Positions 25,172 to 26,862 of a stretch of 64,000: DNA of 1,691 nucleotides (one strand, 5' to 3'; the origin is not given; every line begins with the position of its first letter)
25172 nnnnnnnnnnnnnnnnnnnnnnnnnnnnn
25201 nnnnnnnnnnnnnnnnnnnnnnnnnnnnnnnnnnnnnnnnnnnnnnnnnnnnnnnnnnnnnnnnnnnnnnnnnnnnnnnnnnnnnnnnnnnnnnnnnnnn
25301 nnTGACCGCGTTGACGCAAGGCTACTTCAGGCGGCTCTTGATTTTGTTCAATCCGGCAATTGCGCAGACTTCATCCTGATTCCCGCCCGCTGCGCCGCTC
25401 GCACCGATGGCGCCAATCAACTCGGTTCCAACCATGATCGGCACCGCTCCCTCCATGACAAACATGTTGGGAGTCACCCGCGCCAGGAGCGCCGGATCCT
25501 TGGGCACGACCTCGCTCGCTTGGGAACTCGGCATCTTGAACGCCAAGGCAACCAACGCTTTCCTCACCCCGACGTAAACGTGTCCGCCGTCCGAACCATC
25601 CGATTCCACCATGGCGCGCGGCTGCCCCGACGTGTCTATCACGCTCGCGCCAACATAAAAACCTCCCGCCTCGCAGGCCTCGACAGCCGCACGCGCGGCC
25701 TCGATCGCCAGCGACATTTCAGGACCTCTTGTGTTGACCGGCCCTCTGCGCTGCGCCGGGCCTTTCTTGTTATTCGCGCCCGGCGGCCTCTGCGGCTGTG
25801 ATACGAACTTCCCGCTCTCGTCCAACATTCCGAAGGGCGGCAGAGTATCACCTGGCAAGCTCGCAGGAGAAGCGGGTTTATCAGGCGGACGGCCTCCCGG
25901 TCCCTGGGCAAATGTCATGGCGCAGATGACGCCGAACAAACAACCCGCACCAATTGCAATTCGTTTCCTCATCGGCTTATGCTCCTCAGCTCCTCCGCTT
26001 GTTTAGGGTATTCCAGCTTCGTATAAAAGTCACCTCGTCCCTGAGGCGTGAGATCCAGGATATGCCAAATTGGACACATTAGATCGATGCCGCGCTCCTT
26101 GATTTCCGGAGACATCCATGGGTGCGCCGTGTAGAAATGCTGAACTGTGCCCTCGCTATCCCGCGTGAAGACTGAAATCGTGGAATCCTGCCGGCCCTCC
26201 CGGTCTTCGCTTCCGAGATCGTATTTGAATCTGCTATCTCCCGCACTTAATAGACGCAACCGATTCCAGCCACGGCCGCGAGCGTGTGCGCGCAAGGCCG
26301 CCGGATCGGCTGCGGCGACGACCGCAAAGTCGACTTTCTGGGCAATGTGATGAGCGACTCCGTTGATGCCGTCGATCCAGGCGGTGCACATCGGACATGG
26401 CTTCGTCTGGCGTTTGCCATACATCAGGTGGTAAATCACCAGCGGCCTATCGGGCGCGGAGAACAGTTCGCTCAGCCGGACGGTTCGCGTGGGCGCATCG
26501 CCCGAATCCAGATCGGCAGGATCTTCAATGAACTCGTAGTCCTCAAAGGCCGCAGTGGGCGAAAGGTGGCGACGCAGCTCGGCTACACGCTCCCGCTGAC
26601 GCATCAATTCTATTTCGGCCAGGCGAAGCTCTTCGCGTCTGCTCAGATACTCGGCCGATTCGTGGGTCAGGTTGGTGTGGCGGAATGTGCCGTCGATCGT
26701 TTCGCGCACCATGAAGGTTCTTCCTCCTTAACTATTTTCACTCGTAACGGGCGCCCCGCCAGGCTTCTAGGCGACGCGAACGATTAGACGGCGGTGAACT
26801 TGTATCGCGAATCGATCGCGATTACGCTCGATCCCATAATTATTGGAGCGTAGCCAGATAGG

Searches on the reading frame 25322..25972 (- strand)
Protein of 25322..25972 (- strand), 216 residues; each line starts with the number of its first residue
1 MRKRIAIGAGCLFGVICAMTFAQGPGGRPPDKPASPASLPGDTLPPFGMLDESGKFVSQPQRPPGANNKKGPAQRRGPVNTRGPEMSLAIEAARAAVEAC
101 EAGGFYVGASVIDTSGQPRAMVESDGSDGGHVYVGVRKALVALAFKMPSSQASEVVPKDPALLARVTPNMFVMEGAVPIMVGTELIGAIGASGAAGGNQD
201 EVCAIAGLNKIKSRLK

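Call 7: search_protein_families(library=pfam, proteins=[window:25322-25972:-], max_evalue=0.01)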
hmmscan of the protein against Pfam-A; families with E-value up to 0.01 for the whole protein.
window:25322-25972:- (216 aa): 1 family
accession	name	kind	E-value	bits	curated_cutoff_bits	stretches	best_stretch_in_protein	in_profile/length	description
PF03928.20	HbpS-like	-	3.6e-21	76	25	1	88-208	5-127/128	Haem degrading protein HbpS-like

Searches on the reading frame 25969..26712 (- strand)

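Call 7: search_protein_families(library=pfam, proteins=[window:25969-26712:-], max_evalue=0.01)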
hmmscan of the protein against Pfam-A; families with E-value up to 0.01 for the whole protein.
window:25969-26712:- (247 aa): 1 family
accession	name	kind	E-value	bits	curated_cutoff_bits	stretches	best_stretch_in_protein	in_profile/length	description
PF05988.18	DUF899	-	2.5e-39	135.6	27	1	16-229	6-211/224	Bacterial protein of unknown function (DUF899)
